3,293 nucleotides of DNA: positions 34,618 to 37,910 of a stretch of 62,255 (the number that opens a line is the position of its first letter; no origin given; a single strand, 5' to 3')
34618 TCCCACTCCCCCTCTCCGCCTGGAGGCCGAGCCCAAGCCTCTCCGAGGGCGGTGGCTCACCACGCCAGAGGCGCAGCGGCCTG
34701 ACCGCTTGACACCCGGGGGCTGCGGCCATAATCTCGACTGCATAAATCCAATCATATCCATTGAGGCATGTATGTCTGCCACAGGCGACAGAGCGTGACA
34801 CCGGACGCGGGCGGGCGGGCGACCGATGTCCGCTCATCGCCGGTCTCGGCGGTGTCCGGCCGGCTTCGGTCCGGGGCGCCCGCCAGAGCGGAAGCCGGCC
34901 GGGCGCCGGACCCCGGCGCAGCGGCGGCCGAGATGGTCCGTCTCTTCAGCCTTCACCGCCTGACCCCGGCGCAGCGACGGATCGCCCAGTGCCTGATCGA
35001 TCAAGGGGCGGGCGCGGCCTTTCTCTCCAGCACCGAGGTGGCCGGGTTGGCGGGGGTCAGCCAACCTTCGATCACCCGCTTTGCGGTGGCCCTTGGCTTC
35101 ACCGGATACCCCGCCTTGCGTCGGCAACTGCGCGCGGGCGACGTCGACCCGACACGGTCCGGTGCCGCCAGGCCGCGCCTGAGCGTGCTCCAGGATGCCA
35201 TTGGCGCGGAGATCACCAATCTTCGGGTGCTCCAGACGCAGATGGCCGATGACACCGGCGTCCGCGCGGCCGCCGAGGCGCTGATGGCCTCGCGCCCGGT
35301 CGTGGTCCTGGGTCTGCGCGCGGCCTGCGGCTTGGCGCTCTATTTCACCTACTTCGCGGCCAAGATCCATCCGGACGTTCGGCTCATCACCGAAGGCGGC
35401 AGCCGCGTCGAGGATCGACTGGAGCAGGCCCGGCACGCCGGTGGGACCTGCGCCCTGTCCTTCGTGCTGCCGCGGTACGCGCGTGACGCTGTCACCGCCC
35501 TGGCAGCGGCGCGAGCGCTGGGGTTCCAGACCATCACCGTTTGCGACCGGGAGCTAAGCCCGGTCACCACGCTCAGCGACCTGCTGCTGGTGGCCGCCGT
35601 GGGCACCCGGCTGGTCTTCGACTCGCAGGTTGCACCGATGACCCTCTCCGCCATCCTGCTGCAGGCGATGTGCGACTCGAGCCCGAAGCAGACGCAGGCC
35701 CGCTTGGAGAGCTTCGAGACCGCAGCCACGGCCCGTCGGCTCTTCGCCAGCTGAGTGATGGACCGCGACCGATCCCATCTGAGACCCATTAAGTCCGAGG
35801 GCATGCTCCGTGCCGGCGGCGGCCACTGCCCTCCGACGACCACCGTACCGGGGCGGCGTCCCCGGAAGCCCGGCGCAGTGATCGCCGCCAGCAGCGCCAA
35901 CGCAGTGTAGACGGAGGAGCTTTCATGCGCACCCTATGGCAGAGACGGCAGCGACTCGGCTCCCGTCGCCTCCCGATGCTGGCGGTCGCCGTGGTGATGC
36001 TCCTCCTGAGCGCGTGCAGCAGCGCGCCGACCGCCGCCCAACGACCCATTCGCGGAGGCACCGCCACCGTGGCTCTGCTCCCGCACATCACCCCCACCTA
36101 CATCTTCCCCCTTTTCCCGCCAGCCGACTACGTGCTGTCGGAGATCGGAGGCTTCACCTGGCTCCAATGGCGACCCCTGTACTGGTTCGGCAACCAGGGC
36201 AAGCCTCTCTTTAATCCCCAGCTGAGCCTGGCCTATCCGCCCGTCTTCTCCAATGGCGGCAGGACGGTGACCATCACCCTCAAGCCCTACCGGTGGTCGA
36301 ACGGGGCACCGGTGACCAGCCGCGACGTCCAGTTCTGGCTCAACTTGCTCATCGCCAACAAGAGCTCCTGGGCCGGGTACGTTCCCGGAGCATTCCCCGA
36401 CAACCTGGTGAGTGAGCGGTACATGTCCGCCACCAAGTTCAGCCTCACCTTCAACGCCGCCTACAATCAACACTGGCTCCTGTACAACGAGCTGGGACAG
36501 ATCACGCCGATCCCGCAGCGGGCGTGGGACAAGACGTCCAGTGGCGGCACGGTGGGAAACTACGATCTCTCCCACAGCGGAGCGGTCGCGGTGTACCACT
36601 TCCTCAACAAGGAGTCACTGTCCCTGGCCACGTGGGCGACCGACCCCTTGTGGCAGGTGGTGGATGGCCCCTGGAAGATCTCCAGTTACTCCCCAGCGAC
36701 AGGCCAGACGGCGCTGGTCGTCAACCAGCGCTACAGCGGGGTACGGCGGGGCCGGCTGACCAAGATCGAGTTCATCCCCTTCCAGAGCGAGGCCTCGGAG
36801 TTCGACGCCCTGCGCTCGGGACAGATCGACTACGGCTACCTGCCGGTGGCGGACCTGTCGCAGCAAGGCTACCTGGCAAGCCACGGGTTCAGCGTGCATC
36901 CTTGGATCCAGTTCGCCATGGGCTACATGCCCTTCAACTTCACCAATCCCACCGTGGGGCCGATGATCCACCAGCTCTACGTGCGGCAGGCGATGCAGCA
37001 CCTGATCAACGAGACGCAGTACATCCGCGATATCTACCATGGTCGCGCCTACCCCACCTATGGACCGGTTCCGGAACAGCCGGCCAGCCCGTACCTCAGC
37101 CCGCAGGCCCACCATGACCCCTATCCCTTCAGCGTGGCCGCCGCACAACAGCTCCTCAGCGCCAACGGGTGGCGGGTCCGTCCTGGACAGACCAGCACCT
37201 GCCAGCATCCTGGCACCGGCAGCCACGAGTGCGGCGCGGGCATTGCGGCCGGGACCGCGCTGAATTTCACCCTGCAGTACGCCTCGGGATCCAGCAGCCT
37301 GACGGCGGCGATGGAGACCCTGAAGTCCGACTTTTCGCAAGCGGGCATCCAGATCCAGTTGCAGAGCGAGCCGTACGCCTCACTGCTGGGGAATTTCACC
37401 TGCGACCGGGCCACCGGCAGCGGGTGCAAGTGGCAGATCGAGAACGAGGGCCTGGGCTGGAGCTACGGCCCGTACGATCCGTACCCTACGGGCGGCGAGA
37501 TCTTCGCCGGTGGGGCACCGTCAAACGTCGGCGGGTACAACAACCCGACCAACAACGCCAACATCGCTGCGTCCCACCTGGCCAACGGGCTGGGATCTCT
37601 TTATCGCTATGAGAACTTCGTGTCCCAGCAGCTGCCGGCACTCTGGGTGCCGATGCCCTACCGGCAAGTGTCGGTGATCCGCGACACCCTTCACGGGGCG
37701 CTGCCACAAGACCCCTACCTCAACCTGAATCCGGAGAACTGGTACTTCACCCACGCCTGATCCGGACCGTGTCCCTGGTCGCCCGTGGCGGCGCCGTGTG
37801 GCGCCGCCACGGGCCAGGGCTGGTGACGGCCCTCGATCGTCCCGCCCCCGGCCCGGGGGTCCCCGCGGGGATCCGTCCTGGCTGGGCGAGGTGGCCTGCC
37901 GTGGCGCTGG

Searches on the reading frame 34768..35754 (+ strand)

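Call 4: search_protein_families(library=pfam, proteins=[window:34768-35754:+])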
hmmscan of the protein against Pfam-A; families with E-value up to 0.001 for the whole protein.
window:34768-35754:+ (328 aa): 1 family
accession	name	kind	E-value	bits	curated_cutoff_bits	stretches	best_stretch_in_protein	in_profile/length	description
PF01418.23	HTH_6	-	4.9e-12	46.1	28.3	1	62-122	11-71/77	Helix-turn-helix domain, rpiR family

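Call 5: search_protein_families(library=ncbifam, proteins=[window:34768-35754:+])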
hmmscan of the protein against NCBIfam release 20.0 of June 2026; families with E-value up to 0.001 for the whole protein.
window:34768-35754:+ (328 aa): 6 families
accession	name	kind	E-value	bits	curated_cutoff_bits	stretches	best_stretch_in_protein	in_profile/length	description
NF008590.0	PRK11557.1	equivalog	1.1e-09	38.2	355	1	64-123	13-72/282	MurR/RpiR family transcriptional regulator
NF040776.2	AlsR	equivalog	8.6e-08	31.4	400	1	54-122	5-72/279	transcriptional repressor AlsR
NF008458.0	PRK11337.1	equivalog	1.6e-06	27.3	378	1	52-122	15-84/293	MurR/RpiR family transcriptional regulator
NF010701.0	PRK14101.1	equivalog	1.2e-05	23.8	920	1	54-129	344-418/638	bifunctional transcriptional regulator/glucokinase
NF008451.0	PRK11302.1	subfamily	8.6e-05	22.1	296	1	61-122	10-71/286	transcriptional regulator HexR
NF046014.1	sap1_reg_SapR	equivalog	0.00055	19.4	500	0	63-125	10-72/295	sap1 transcriptional regulator SapR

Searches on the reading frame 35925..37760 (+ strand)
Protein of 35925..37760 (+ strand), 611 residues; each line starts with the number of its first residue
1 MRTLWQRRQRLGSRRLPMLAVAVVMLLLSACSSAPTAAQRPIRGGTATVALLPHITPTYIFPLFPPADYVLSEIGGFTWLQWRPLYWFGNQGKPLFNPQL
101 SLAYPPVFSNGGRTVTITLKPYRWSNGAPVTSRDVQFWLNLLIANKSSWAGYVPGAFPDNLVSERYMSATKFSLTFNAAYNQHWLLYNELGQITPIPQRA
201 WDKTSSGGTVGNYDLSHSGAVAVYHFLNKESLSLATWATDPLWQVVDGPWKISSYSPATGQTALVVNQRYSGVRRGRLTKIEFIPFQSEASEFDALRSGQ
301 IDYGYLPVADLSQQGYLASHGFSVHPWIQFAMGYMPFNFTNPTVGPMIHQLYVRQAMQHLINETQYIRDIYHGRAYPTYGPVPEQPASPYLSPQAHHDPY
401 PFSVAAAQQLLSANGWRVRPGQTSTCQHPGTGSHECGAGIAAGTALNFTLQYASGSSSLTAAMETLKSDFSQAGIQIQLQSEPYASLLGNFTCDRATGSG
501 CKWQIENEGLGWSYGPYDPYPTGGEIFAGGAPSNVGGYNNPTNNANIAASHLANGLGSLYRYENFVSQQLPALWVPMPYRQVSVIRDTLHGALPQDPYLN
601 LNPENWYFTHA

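Call 4: search_protein_families(library=pfam, proteins=[window:35925-37760:+])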
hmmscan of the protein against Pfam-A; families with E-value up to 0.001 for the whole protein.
window:35925-37760:+ (611 aa): 1 family
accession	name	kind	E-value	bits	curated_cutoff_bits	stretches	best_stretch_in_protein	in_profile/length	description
PF00496.27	SBP_bac_5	-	8.5e-40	137.4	32.4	1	102-509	6-345/368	Bacterial extracellular solute-binding proteins, family 5 Middle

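Call 5: search_protein_families(library=ncbifam, proteins=[window:35925-37760:+])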
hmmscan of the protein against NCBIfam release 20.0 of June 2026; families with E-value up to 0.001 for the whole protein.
window:35925-37760:+ (611 aa): 3 families
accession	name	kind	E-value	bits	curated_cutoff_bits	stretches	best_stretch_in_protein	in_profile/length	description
TIGR02294.1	nickel_nikA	equivalog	4.6e-08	32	393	1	346-483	261-380/501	nickel ABC transporter substrate-binding protein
NF045468.1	Opp5A_nikA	equivalog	5.4e-08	31.8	600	1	246-480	160-366/488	nickel ABC transporter substrate-binding protein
NF045467.1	Opp4A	equivalog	7.4e-07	27.8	650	1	350-417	316-381/556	oligopeptide ABC transporter substrate-binding protein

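Call 59: search_protein_families(library=ncbifam, proteins=[window:35925-37760:+], max_evalue=0.00001)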
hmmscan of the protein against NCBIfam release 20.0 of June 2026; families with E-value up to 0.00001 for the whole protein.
window:35925-37760:+ (611 aa): 3 families
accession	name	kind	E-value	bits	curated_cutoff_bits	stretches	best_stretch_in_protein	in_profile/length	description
TIGR02294.1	nickel_nikA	equivalog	4.6e-08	32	393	1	346-483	261-380/501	nickel ABC transporter substrate-binding protein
NF045468.1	Opp5A_nikA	equivalog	5.4e-08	31.8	600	1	246-480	160-366/488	nickel ABC transporter substrate-binding protein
NF045467.1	Opp4A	equivalog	7.4e-07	27.8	650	0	350-417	316-381/556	oligopeptide ABC transporter substrate-binding protein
